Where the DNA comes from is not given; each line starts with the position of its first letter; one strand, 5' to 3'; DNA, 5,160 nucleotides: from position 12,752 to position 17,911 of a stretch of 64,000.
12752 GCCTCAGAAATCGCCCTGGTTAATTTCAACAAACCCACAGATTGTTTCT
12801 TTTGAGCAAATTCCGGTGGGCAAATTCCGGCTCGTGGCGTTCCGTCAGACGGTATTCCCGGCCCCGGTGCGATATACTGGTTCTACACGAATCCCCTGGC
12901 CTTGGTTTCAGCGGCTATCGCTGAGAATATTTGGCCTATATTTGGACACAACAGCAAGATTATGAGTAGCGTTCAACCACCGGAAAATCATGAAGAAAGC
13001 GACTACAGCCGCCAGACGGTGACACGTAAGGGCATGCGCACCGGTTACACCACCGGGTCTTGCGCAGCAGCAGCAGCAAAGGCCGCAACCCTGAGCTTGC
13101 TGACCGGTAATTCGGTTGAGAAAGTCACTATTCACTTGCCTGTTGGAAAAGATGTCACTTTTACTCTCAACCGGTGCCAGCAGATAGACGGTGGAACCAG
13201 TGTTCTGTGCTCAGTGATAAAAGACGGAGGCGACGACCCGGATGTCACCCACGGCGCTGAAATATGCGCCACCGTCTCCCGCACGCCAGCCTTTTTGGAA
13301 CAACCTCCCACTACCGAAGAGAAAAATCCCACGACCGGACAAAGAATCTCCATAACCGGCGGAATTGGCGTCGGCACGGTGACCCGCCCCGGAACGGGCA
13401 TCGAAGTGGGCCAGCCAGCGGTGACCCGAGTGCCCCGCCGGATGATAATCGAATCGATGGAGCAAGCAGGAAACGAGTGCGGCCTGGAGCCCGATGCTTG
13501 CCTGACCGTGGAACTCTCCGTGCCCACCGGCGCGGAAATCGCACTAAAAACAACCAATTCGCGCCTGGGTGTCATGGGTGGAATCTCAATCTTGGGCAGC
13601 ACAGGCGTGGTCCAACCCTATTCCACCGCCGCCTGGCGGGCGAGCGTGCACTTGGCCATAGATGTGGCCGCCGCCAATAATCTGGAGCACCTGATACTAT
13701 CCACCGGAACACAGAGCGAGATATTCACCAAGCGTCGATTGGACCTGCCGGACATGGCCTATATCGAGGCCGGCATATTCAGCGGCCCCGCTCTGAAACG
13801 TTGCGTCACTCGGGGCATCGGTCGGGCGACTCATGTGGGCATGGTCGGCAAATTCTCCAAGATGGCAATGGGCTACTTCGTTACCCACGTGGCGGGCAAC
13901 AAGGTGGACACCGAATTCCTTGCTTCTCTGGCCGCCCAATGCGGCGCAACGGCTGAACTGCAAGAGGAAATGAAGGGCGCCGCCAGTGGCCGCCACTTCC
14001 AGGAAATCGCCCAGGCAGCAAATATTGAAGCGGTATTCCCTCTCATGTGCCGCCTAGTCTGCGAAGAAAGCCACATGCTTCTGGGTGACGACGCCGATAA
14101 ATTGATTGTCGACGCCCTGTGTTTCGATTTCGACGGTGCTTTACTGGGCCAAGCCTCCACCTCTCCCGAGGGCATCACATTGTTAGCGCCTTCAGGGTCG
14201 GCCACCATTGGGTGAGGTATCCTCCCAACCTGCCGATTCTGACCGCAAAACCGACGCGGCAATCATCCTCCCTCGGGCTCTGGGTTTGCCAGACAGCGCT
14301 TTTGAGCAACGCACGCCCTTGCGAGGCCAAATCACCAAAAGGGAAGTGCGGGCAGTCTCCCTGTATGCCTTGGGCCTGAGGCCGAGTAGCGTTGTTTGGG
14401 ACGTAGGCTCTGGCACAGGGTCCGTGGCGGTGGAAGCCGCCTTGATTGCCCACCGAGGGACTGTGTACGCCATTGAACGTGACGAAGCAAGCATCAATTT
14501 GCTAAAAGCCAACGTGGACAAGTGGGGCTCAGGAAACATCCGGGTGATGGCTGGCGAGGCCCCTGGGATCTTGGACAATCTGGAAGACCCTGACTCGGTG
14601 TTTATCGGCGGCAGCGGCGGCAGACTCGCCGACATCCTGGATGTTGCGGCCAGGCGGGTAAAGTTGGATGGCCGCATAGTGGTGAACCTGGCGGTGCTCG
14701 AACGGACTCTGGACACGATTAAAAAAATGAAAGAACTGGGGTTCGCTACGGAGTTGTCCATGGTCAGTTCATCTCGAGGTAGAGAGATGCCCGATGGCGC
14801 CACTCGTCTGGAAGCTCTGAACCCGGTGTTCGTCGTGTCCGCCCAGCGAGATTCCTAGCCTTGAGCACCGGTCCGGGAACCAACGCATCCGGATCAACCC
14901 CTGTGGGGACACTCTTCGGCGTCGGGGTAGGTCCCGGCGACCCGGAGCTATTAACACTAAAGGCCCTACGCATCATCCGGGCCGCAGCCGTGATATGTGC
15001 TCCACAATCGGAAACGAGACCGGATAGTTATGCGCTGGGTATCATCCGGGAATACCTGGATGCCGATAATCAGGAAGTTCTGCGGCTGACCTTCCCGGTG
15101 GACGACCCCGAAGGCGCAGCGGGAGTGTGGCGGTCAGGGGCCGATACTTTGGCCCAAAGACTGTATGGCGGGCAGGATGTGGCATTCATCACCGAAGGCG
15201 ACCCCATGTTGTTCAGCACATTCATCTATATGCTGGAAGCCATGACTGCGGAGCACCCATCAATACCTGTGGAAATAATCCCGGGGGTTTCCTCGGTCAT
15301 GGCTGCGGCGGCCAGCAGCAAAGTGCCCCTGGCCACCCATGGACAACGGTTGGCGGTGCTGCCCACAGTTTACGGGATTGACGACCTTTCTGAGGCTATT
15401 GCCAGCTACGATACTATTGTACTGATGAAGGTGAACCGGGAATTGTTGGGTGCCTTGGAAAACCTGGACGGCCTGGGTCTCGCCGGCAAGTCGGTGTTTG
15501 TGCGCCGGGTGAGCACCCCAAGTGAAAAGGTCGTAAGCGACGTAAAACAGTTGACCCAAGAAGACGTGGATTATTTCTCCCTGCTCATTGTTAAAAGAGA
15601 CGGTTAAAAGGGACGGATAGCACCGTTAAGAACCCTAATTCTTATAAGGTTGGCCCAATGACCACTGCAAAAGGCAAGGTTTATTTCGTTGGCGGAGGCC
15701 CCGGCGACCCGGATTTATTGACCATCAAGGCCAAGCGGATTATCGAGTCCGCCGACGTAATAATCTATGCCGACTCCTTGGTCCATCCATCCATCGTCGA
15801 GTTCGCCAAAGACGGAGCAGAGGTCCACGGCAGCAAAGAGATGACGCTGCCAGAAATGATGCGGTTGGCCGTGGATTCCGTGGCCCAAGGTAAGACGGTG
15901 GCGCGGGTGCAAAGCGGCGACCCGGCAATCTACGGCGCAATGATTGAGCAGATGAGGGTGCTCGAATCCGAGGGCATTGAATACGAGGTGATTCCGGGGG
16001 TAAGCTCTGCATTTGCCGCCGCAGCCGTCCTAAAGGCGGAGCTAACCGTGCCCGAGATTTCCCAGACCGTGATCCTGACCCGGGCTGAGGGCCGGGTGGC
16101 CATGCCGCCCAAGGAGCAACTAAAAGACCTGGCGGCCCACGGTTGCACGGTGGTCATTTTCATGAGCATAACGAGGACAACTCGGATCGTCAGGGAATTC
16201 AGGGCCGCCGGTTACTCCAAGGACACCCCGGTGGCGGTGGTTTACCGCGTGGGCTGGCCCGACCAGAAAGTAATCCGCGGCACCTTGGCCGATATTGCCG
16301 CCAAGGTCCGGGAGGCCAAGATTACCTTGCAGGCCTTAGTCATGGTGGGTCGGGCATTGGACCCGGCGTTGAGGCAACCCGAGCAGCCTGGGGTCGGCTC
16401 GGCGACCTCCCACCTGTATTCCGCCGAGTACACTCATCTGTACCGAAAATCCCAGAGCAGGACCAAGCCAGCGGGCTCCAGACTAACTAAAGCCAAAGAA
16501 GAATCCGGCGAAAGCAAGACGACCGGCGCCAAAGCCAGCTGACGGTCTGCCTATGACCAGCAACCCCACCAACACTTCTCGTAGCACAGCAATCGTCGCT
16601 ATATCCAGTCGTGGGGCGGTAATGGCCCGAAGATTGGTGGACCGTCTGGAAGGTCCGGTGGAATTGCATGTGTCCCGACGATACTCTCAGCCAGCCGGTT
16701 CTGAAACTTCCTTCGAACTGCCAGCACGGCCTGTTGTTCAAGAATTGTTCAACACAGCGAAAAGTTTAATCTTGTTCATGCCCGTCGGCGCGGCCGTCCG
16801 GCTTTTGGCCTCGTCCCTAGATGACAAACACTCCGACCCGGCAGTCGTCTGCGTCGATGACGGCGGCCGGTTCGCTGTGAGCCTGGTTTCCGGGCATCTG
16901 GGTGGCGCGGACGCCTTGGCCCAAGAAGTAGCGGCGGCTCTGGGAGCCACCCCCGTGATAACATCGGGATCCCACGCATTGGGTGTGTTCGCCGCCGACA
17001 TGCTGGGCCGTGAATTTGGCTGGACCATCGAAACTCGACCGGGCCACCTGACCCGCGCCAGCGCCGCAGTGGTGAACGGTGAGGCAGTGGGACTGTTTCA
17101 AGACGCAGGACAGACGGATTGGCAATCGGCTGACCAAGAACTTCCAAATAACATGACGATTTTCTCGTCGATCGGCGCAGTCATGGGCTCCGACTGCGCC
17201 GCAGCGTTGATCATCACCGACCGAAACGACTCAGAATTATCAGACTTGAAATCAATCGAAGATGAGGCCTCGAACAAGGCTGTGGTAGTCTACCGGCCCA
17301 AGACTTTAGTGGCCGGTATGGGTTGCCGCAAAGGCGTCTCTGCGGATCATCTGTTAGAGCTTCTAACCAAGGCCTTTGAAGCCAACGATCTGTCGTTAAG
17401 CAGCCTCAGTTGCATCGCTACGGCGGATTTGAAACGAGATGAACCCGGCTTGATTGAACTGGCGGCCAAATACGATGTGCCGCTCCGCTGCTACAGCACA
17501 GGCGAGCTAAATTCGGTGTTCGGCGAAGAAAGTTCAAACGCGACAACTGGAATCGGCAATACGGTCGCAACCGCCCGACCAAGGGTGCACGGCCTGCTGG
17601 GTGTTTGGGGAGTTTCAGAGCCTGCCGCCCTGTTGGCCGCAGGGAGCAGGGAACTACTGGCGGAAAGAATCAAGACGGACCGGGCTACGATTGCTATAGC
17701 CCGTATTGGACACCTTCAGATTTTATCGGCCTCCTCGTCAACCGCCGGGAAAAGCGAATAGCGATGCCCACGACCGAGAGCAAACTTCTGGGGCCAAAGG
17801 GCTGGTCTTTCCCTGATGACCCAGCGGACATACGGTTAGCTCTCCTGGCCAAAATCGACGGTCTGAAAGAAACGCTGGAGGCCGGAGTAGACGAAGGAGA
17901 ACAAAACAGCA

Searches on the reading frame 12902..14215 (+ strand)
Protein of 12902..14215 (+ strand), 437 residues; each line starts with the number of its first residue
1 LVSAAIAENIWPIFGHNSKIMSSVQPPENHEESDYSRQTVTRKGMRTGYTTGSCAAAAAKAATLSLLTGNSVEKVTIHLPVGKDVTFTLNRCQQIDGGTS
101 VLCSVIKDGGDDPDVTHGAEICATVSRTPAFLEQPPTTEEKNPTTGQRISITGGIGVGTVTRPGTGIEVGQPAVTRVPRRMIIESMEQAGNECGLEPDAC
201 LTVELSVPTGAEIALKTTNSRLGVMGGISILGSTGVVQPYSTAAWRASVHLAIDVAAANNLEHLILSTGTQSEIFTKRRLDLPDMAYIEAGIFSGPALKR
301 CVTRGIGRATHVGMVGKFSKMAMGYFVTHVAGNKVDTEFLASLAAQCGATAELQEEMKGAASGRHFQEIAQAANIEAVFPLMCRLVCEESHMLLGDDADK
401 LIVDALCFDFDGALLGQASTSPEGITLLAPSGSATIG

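Call 60: search_protein_families(library=ncbifam, proteins=[window:12902-14215:+], max_evalue=1e-10)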
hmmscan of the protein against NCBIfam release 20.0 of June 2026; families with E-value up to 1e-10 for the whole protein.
window:12902-14215:+ (437 aa): 5 families
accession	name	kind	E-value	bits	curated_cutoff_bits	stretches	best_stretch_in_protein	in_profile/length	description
NF000849.0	PRK00075.1-1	equivalog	4.6e-118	394.6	348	1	39-420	6-363/366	cobalt-precorrin-5B (C(1))-methyltransferase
TIGR00312.2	cbiD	equivalog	1.3e-107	360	200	1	45-415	1-345/346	cobalt-precorrin-5B (C(1))-methyltransferase CbiD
NF000856.0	PRK00075.2-5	equivalog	1.4e-30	106.5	343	1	45-243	41-211/334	cobalt-precorrin-5B (C(1))-methyltransferase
NF000855.0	PRK00075.2-4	equivalog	3.4e-28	98.4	399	1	45-241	43-211/339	cobalt-precorrin-5B (C(1))-methyltransferase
NF000853.0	PRK00075.2-2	equivalog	1.1e-18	67.4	346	1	163-301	126-252/307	cobalt-precorrin-5B (C(1))-methyltransferase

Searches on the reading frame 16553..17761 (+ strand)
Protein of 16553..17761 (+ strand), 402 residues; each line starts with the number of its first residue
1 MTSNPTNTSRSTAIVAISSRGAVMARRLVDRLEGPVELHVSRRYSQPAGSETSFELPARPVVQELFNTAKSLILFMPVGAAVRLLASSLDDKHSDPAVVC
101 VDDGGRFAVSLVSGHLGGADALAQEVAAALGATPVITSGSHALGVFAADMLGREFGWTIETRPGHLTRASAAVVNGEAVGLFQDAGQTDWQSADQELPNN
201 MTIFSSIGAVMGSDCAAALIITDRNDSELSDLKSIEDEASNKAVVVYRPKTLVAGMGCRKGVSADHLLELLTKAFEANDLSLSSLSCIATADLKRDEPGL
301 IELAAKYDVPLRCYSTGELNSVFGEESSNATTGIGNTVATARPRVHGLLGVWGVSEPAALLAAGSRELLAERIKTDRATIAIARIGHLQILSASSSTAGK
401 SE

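Call 60: search_protein_families(library=ncbifam, proteins=[window:16553-17761:+], max_evalue=1e-10)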
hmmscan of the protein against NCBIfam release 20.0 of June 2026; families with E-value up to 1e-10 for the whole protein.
window:16553-17761:+ (402 aa): 7 families
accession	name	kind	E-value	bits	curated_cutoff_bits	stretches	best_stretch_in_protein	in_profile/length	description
NF004466.0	PRK05788.1-4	equivalog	1.1e-61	209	326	1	12-384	3-332/335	cobalt-precorrin 5A hydrolase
NF005441.0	PRK07027.1-5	equivalog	8.7e-55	185.9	358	2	11-144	2-133/263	cobalamin biosynthesis protein CbiG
NF004463.0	PRK05788.1-1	equivalog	5.1e-44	150.9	546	1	9-380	6-345/351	cobalt-precorrin 5A hydrolase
NF004464.0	PRK05788.1-2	equivalog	9.8e-41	140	489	1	11-325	5-289/343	cobalt-precorrin 5A hydrolase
NF005440.0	PRK07027.1-4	equivalog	3.2e-38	131.6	395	2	11-143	6-127/257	cobalamin biosynthesis protein CbiG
NF004465.0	PRK05788.1-3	equivalog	3.1e-36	125.1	281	2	61-150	34-121/290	cobalt-precorrin 5A hydrolase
NF004467.0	PRK05788.1-5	equivalog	6.3e-25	88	376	1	63-155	47-138/326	cobalt-precorrin 5A hydrolase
